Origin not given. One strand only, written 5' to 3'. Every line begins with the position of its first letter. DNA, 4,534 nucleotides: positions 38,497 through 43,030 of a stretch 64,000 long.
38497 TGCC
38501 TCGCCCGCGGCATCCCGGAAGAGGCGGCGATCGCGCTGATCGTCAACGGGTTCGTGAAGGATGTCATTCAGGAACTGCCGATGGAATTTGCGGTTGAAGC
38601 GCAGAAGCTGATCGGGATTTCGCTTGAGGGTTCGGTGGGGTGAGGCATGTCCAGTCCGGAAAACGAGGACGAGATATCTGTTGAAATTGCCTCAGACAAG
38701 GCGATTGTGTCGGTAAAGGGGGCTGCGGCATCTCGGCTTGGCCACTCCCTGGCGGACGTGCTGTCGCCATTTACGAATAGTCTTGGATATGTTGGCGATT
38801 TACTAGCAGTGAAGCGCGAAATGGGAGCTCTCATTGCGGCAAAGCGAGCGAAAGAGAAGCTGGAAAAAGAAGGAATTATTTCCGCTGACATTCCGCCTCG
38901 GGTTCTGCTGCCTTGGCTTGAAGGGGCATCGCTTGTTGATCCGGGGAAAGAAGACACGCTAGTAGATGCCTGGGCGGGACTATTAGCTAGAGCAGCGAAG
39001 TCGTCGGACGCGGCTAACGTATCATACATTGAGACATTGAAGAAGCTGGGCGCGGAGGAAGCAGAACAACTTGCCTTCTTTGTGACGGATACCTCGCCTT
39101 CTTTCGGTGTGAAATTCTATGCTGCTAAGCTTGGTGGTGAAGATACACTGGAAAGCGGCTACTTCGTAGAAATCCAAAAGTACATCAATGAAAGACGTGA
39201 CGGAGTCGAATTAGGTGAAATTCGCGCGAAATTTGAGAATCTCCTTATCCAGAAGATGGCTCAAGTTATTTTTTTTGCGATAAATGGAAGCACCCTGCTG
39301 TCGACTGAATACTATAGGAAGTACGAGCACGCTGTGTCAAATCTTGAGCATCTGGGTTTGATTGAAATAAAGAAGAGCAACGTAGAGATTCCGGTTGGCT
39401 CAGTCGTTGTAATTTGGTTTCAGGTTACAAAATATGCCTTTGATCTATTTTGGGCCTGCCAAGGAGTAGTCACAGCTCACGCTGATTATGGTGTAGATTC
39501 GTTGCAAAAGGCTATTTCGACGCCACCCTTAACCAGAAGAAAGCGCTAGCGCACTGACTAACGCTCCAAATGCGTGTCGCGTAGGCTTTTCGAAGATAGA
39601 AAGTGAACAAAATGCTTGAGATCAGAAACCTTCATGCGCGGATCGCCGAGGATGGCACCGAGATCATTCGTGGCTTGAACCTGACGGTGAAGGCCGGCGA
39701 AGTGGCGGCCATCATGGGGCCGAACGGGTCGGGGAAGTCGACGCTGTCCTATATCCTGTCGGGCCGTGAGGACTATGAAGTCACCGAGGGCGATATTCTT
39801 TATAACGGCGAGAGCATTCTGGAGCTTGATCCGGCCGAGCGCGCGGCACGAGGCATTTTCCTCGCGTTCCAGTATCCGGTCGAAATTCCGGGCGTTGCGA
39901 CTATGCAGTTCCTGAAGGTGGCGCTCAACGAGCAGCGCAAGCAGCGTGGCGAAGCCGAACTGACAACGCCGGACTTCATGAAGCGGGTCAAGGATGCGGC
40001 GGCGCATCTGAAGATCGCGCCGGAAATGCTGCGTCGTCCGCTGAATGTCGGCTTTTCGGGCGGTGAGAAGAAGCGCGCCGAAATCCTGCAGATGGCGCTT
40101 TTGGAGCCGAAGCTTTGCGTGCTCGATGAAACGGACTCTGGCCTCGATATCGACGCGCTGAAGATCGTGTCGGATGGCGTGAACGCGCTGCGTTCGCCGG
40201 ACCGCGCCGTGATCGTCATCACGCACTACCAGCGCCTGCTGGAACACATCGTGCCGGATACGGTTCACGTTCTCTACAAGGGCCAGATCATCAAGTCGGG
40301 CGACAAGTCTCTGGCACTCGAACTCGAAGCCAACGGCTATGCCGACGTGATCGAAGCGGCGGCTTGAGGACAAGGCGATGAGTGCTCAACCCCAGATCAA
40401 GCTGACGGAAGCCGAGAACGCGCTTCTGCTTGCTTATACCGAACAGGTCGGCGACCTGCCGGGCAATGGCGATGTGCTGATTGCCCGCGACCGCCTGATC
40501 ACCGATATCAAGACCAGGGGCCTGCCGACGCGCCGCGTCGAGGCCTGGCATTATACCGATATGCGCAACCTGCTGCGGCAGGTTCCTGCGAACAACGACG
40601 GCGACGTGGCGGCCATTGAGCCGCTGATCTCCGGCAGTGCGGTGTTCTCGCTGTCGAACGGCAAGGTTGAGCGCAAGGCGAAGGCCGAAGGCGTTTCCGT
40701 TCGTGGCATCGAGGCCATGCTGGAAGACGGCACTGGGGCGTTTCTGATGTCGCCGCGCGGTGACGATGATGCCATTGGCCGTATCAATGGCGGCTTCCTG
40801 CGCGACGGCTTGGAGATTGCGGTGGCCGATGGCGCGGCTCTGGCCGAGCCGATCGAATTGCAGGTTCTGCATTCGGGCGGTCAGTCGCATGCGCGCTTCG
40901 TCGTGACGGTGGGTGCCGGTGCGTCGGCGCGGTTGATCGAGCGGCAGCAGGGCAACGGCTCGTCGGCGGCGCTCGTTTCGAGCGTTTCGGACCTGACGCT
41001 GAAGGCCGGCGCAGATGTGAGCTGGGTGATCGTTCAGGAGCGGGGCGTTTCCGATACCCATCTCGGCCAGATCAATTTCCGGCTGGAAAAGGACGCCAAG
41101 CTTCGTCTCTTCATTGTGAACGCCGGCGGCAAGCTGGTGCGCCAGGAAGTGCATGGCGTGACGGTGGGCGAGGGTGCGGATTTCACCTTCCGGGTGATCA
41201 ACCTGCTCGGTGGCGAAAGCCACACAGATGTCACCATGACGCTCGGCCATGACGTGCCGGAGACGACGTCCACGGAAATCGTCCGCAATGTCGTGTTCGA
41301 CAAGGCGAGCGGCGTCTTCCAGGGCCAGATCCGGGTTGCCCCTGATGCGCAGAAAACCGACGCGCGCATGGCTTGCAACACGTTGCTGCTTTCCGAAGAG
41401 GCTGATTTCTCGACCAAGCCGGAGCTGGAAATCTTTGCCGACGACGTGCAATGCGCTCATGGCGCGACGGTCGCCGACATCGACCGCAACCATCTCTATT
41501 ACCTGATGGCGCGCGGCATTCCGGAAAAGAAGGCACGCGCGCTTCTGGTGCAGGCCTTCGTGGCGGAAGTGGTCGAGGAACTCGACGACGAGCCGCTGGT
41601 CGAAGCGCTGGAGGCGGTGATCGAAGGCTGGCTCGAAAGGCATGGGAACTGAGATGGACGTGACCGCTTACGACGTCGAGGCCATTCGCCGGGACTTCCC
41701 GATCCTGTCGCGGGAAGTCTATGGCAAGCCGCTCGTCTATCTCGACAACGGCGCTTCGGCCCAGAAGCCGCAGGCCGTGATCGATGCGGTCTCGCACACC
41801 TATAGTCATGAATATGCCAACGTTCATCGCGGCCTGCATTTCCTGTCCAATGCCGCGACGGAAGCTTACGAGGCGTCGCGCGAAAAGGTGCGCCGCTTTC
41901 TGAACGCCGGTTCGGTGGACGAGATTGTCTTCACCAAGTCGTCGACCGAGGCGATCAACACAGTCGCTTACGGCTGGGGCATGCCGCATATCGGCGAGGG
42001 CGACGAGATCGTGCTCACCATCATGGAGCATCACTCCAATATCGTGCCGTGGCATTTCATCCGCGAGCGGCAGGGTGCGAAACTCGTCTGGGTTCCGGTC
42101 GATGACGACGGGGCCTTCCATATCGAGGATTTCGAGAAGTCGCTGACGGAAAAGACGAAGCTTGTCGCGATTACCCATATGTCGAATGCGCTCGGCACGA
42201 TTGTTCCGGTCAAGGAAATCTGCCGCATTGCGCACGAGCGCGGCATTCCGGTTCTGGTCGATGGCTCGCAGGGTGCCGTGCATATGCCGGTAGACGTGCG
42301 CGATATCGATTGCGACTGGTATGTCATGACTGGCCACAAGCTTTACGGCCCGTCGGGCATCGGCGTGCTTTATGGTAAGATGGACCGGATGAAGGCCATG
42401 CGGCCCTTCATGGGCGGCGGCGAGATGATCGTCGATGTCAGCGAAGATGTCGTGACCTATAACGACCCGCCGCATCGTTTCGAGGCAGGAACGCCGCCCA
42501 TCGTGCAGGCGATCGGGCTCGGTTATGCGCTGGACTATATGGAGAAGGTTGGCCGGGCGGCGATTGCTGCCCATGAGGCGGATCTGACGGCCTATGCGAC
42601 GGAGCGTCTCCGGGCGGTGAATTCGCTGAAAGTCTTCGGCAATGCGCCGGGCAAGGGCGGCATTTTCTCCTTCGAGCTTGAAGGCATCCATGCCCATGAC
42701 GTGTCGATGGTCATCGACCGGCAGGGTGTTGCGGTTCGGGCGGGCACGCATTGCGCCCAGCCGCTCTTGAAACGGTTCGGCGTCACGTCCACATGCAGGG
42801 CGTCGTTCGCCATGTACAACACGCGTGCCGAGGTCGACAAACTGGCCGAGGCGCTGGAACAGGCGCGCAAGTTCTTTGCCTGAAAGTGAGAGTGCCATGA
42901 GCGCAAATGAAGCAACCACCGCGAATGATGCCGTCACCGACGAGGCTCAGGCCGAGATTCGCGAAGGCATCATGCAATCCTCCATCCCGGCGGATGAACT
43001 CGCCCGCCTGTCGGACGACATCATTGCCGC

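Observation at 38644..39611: Low-GC 300-aa gene inserted between sufB and sufC of an otherwise canonical suf operon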

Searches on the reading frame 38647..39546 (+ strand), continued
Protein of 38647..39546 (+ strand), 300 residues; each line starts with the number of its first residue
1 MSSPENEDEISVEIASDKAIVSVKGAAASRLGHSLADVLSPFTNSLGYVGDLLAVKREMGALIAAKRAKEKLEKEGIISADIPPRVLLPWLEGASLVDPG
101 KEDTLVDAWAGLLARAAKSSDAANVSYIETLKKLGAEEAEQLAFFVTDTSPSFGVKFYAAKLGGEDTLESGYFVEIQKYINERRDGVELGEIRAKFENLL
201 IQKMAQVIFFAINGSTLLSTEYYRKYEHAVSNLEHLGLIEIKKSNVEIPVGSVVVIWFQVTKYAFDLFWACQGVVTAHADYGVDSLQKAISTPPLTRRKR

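Call 81: fold_search(model_id=the predicted structure, library=viral)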
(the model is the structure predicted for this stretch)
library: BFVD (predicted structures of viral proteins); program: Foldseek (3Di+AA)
matches with E <= 10: 750; with E <= 0.001: 0
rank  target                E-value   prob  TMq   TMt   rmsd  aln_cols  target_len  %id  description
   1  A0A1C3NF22            4.7e-02  0.51  0.15  0.28  17.1       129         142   12  (no name in the UniProt tables at hand)
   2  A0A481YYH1            9.9e-02  0.10  0.10  0.14  21.6       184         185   12  Uncharacterized protein [Marseillevirus LCMAC202]
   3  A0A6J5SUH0            1.2e-01  0.18  0.14  0.23  15.3       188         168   13  Uncharacterized protein [uncultured Caudovirales phage]
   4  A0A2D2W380            1.4e-01  0.13  0.13  0.09  22.1       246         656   16  DNA-directed RNA polymerase [Escherichia phage PGT2]
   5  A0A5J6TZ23            1.5e-01  0.41  0.14  0.15  13.0       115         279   10  (no name in the UniProt tables at hand)
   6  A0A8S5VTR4            1.5e-01  0.12  0.13  0.19  15.2       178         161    9  Uncharacterized protein [Ackermannviridae sp.]
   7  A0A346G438            1.6e-01  0.11  0.14  0.12  20.6       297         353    9  (no name in the UniProt tables at hand)
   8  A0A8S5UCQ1            1.7e-01  0.47  0.14  0.36  12.6        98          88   19  SWI/SNF complex subunit SMARCC1, SWI/SNF-related, TRANSCRIPTION [Siphoviridae sp. ctgN495]
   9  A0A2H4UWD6            2.3e-01  0.09  0.13  0.07  17.7       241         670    9  DEXDc helicase-primase [Bodo saltans virus]
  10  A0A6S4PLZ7            2.6e-01  0.28  0.13  0.32  12.5       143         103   11  Uncharacterized protein [uncultured phage_MedDCM-OCT-S45-C18]
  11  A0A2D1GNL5            2.6e-01  0.07  0.12  0.12  25.6       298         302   13  (no name in the UniProt tables at hand)
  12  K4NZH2                2.7e-01  0.18  0.12  0.22  12.3       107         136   12  Uncharacterized protein [Sulfolobales Mexican rod-shaped virus 1]
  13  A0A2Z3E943            2.7e-01  0.08  0.10  0.10  16.5       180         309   16  (no name in the UniProt tables at hand)
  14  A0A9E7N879            2.8e-01  0.28  0.13  0.33  17.6       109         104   13  (no name in the UniProt tables at hand)
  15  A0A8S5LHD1            3.0e-01  0.10  0.13  0.12  20.6       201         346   12  KilAC domain protein [Siphoviridae sp. ctR0j7]
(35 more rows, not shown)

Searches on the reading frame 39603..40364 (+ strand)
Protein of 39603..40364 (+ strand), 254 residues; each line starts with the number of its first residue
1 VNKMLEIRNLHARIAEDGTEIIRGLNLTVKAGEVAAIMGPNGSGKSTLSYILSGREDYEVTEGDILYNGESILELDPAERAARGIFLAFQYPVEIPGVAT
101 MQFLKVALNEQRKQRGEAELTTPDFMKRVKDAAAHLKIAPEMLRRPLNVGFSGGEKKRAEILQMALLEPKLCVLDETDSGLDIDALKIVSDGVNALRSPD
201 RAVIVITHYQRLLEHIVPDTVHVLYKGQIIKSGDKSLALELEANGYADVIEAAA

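Call 24: find_homologous_proteins(query=window:39603-40364:+, max_evalue=1e-100)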
Query window:39603-40364:+ (254 aa): 7260 proteins with E <= 1e-100 among 8000 candidates; the best 120 are listed.
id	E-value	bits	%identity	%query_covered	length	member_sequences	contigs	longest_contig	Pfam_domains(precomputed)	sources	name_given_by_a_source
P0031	1.9e-146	504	92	99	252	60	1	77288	PF00005.34,PF02463.26,PF13304.13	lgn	-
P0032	6.7e-146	502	90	99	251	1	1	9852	PF00005.34,PF02463.26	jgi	jgi:Fe-S cluster assembly ATP-binding protein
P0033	4.1e-144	496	90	99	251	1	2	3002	PF00005.34,PF02463.26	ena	-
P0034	4.6e-144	496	90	100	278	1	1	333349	PF00005.34,PF02463.26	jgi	jgi:Fe-S cluster assembly ATP-binding protein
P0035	6.4e-144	496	90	99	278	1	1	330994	PF00005.34,PF02463.26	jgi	jgi:Fe-S cluster assembly ATP-binding protein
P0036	7.3e-144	495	91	99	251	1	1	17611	PF00005.34,PF02463.26,PF13304.13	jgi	jgi:Fe-S cluster assembly ATP-binding protein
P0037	1.1e-143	495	90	99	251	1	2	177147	PF00005.34,PF02463.26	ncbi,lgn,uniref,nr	ncbi:Fe-S cluster assembly ATPase SufC [Mycoplana dimorpha]|uniref:Fe-S cluster assembly ATP-binding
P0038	1.1e-143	495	90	99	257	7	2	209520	PF00005.34,PF02463.26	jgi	jgi:Fe-S cluster assembly ATP-binding protein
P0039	1.4e-143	494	91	99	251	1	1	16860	PF00005.34,PF02463.26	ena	-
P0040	1.6e-143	494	90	99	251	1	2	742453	PF00005.34,PF02463.26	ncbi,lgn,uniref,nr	ncbi:Fe-S cluster assembly ATP-binding protein [Rhizobium azooxidifex]|uniref:Fe-S cluster assembly 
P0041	1.6e-143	494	90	99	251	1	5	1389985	PF00005.34,PF02463.26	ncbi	-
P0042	3.0e-143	493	90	99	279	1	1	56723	PF00005.34,PF02463.26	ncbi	-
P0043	5.3e-143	493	90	99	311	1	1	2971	PF00005.34,PF02463.26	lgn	-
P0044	5.7e-143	492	90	99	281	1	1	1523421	PF00005.34,PF02463.26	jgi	-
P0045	6.0e-143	492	89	99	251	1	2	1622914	PF00005.34,PF02463.26,PF13304.13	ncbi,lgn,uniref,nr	ncbi:Fe-S cluster assembly ATPase SufC [Pseudorhizobium halotolerans]|uniref:Fe-S cluster assembly A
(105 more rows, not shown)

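Call 26: find_encoding_contigs(protein=P0031, flank=4000, max_places=2)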
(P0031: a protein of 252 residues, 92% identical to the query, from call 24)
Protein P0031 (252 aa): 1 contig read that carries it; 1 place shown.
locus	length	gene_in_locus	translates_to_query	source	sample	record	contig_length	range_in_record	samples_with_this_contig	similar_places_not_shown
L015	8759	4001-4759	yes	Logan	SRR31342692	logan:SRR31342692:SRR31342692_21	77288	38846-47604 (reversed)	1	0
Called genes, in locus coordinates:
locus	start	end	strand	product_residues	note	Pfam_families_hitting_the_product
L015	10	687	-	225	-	PF02129:Peptidase_S15, PF00561:Abhydrolase_1, PF12146:Hydrolase_4, PF12697:Abhydrolase_6 (faint), PF00326:Peptidase_S9 (faint)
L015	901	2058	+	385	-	PF00155:Aminotran_1_2 (weak), PF00266:Aminotran_5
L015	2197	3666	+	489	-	PF19295:SufBD_N, PF01458:SUFBD_core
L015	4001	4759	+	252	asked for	PF00005:ABC_tran, PF02463:SMC_N (faint), PF13304:AAA_21 (faint)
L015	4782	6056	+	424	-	PF19295:SufBD_N (faint), PF01458:SUFBD_core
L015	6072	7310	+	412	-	PF00155:Aminotran_1_2 (weak), PF00266:Aminotran_5, PF01041:DegT_DnrJ_EryC1 (weak), PF01212:Beta_elim_lyase (weak)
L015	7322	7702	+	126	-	PF01883:FeS_assembly_P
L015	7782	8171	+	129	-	PF01521:Fe-S_biosyn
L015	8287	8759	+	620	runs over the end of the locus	PF00989:PAS (faint), PF13188:PAS_8 (faint), PF13426:PAS_9 (faint), PF12860:PAS_7, PF08448:PAS_4, PF00512:HisKA, PF02518:HATPase_c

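Call 27: find_encoding_contigs(protein=P0040, flank=4000, max_places=2)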
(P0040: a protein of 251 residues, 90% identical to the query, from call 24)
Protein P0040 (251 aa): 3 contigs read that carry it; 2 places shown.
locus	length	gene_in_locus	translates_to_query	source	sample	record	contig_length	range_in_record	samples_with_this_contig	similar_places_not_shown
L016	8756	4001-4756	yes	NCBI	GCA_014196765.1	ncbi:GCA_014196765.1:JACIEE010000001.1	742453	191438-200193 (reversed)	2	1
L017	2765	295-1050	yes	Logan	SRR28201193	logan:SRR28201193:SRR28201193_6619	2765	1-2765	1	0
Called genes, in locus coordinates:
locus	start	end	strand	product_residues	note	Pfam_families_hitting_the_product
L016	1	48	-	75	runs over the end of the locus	-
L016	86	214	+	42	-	-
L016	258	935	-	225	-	PF02129:Peptidase_S15, PF00561:Abhydrolase_1, PF12146:Hydrolase_4, PF12697:Abhydrolase_6 (faint), PF00326:Peptidase_S9 (faint), PF01738:DLH (faint)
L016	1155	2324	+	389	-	PF00266:Aminotran_5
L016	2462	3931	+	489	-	PF19295:SufBD_N, PF01458:SUFBD_core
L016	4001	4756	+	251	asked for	PF00005:ABC_tran, PF02463:SMC_N (faint)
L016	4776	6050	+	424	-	PF19295:SufBD_N (faint), PF01458:SUFBD_core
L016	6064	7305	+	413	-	PF00155:Aminotran_1_2, PF00266:Aminotran_5, PF01041:DegT_DnrJ_EryC1 (weak), PF01212:Beta_elim_lyase (weak)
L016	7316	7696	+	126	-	PF01883:FeS_assembly_P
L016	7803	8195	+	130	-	PF01521:Fe-S_biosyn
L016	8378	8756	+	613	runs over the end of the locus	PF13188:PAS_8 (faint), PF12860:PAS_7, PF00989:PAS (weak), PF08448:PAS_4, PF13426:PAS_9, PF08447:PAS_3 (weak), PF00512:HisKA, PF02518:HATPase_c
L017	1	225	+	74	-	?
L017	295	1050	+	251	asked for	PF00005:ABC_tran, PF02463:SMC_N (faint)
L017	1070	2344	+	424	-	PF19295:SufBD_N (faint), PF01458:SUFBD_core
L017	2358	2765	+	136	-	?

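Call 28: find_encoding_contigs(protein=P0037, flank=4000, max_places=2)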
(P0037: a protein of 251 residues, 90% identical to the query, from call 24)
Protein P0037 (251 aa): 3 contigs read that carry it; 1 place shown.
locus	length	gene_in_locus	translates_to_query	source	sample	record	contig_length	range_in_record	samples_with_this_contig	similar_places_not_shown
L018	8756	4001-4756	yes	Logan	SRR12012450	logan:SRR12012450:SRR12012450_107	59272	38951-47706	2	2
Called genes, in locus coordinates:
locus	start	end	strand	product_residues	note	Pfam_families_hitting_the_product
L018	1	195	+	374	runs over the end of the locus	PF03702:AnmK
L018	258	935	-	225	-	PF02129:Peptidase_S15, PF00561:Abhydrolase_1, PF12697:Abhydrolase_6 (faint), PF12146:Hydrolase_4, PF00326:Peptidase_S9 (faint)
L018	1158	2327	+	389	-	PF00266:Aminotran_5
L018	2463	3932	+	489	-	PF19295:SufBD_N, PF01458:SUFBD_core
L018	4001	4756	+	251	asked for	PF00005:ABC_tran, PF02463:SMC_N (faint)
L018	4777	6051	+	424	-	PF19295:SufBD_N (faint), PF01458:SUFBD_core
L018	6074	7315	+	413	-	PF00155:Aminotran_1_2 (weak), PF00266:Aminotran_5, PF01212:Beta_elim_lyase (weak), PF01041:DegT_DnrJ_EryC1 (weak)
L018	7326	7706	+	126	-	PF01883:FeS_assembly_P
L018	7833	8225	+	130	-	PF01521:Fe-S_biosyn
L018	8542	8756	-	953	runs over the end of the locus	PF02347:GDC-P, PF01212:Beta_elim_lyase (weak), PF21478:GcvP2_C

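Call 71: search_protein_families(library=pfam, proteins=[L015:3669-3947:+], max_evalue=0.01)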
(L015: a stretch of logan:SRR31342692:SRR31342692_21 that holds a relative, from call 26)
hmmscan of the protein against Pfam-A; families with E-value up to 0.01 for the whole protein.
L015:3669-3947:+ (93 aa): 0 families

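Call 77: search_protein_families(library=ncbifam, proteins=[window:39612-40364:+], max_evalue=1e-10)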
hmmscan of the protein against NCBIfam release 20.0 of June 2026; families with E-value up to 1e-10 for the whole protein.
window:39612-40364:+ (251 aa): 126 families (the best 25 are shown)
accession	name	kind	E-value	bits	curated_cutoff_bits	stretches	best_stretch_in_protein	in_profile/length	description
TIGR01978.1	sufC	equivalog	3.1e-103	344.4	212.8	1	2-245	1-242/243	Fe-S cluster assembly ATPase SufC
NF007134.0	PRK09580.1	equivalog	1.5e-102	342.3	400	1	1-248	1-246/248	Fe-S cluster assembly ATPase SufC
TIGR03411.1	urea_trans_UrtD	equivalog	8.9e-25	87.7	304.1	1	2-231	3-225/242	urea ABC transporter ATP-binding protein UrtD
TIGR04520.1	ECF_ATPase_1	equivalog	5.4e-24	85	315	1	3-232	2-220/269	energy-coupling factor transporter ATPase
TIGR04406.1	LPS_export_lptB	equivalog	5.6e-23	81.5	240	1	3-233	3-220/239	LPS export ABC transporter ATP-binding protein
TIGR03375.1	type_I_sec_LssB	subfamily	7.6e-22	77.4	693.1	1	3-237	467-690/696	type I secretion system permease/ATPase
TIGR02769.1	nickel_nikE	equivalog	7.7e-22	78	332.55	1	14-233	22-236/265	nickel import ATP-binding protein NikE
TIGR03410.1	urea_trans_UrtE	equivalog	8.6e-22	77.7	285.8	1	3-233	2-217/230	urea ABC transporter ATP-binding subunit UrtE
TIGR04521.1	ECF_ATPase_2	equivalog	1.1e-21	77.1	330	1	17-233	19-230/279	energy-coupling factor transporter ATPase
NF008364.0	PRK11160.1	equivalog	1.3e-21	76.8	630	1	2-238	339-564/575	heme ABC transporter ATP-binding protein/permease CydC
NF007739.0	PRK10419.1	subfamily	1.7e-21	77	354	1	16-234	25-238/268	nickel ABC transporter ATP-binding protein NikE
NF008653.0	PRK11650.1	subfamily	3.9e-21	75.5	432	1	2-226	4-213/357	sn-glycerol-3-phosphate ABC transporter ATP-binding protein UgpC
TIGR03864.1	PQQ_ABC_ATP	hypoth_equivalog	7.7e-21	74.6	302.25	1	2-233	2-217/236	ABC transporter, ATP-binding subunit, PQQ-dependent alcohol dehydrogenase system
NF010068.0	PRK13548.1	equivalog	1.5e-20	73.4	261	1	1-237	5-232/261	heme ABC transporter ATP-binding protein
TIGR01188.1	drrA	subfamily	1.8e-20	73.5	312.45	1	16-231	6-207/302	daunorubicin resistance ABC transporter, ATP-binding protein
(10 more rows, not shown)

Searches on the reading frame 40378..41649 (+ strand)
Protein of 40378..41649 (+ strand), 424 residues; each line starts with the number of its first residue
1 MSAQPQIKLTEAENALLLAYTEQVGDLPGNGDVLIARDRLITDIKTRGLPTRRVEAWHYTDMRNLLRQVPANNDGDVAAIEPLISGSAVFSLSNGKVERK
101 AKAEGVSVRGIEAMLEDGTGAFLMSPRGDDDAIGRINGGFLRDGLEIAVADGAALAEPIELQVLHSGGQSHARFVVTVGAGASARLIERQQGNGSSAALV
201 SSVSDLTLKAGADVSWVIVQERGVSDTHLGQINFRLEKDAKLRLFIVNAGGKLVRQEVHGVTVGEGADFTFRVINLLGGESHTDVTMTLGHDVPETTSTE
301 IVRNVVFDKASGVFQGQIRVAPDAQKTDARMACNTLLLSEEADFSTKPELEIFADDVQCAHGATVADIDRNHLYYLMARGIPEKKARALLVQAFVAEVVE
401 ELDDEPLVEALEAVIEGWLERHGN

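Call 77: search_protein_families(library=ncbifam, proteins=[window:40378-41649:+], max_evalue=1e-10)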
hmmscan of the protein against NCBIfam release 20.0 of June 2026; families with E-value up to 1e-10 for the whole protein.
window:40378-41649:+ (424 aa): 5 families
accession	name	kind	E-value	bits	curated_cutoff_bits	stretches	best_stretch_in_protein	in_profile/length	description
TIGR01981.1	sufD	equivalog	3.2e-79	266.1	222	1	142-411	5-275/275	Fe-S cluster assembly protein SufD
NF008194.0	PRK10948.1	equivalog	3e-48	164.7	489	1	169-417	168-416/423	Fe-S cluster assembly protein SufD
TIGR01980.1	sufB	equivalog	1.1e-26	93.5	346.4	1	195-406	229-440/448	Fe-S cluster assembly protein SufB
NF008773.0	PRK11814.1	equivalog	2.7e-19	69.2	717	1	238-411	299-472/484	Fe-S cluster assembly protein SufB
NF052511.1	SUF_like_SmsB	exception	7e-17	61.5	650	1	302-410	327-433/445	SUF-like minimal system protein SmsB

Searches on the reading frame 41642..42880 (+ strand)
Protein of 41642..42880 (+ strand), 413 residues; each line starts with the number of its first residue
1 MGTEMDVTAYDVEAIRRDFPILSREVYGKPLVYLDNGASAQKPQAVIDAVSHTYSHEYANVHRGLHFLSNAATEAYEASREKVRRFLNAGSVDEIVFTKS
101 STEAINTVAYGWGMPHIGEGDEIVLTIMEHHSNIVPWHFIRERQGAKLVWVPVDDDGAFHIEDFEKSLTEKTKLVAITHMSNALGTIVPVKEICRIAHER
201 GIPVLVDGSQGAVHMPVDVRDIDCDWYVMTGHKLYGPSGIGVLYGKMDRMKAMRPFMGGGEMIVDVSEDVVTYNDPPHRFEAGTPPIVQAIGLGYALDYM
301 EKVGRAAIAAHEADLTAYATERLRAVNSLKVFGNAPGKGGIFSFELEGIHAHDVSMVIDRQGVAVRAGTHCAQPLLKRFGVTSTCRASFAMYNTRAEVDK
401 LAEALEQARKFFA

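Call 77: search_protein_families(library=ncbifam, proteins=[window:41642-42880:+], max_evalue=1e-10)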
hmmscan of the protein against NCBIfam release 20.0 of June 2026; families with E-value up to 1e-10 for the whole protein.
window:41642-42880:+ (413 aa): 18 families
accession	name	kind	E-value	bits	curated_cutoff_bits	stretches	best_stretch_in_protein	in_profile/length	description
NF041166.1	f2_encap_cargo1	exception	2.9e-180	601.5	800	1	7-407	222-622/623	family 2A encapsulin nanocompartment cargo protein cysteine desulfurase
TIGR01979.1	sufS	subfamily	6.3e-178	591.7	475.1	1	14-412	2-402/403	SufS family cysteine desulfurase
NF006791.0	PRK09295.1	equivalog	1.1e-145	485.7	661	1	9-411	2-404/406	cysteine desulfurase SufS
NF008126.0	PRK10874.1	equivalog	1.8e-120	402.8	607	1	8-410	2-397/401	cysteine desulfurase CsdA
TIGR03392.1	FeS_syn_CsdA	equivalog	5.9e-117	391.2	493.6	1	11-411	2-395/398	cysteine desulfurase CsdA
TIGR01977.1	am_tr_V_EF2568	hypoth_equivalog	2.6e-74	250.5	377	1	32-407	1-375/376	cysteine desulfurase family protein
TIGR01976.1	am_tr_V_VC1184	hypoth_equivalog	2.3e-71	241.2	352.35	1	10-405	1-401/401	cysteine desulfurase-like protein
NF040779.1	Sec_lyase_SclA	exception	4.1e-51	174.1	525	1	32-407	1-375/378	selenocysteine lyase SclA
TIGR03402.1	FeS_nifS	equivalog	8.7e-48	163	530.75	1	32-406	1-367/379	cysteine desulfurase NifS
TIGR03235.1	DNA_S_dndA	equivalog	2.2e-42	145.6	480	1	33-373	1-326/353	cysteine desulfurase DndA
NF010611.0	PRK14012.1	equivalog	7e-37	127.3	548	1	32-372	7-331/406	IscS subfamily cysteine desulfurase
TIGR02006.1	IscS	equivalog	1.1e-35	123.4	643.2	1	32-372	5-327/402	IscS subfamily cysteine desulfurase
TIGR03403.1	nifS_epsilon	equivalog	4.1e-35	121.3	587.7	1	32-263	1-230/382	NifS family cysteine desulfurase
TIGR04343.1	egtE_PLP_lyase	equivalog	8.3e-30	103.8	400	1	32-354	15-319/370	ergothioneine biosynthesis PLP-dependent enzyme EgtE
NF002806.0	PRK02948.1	subfamily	3.5e-27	95.4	304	1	31-245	1-212/381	IscS subfamily cysteine desulfurase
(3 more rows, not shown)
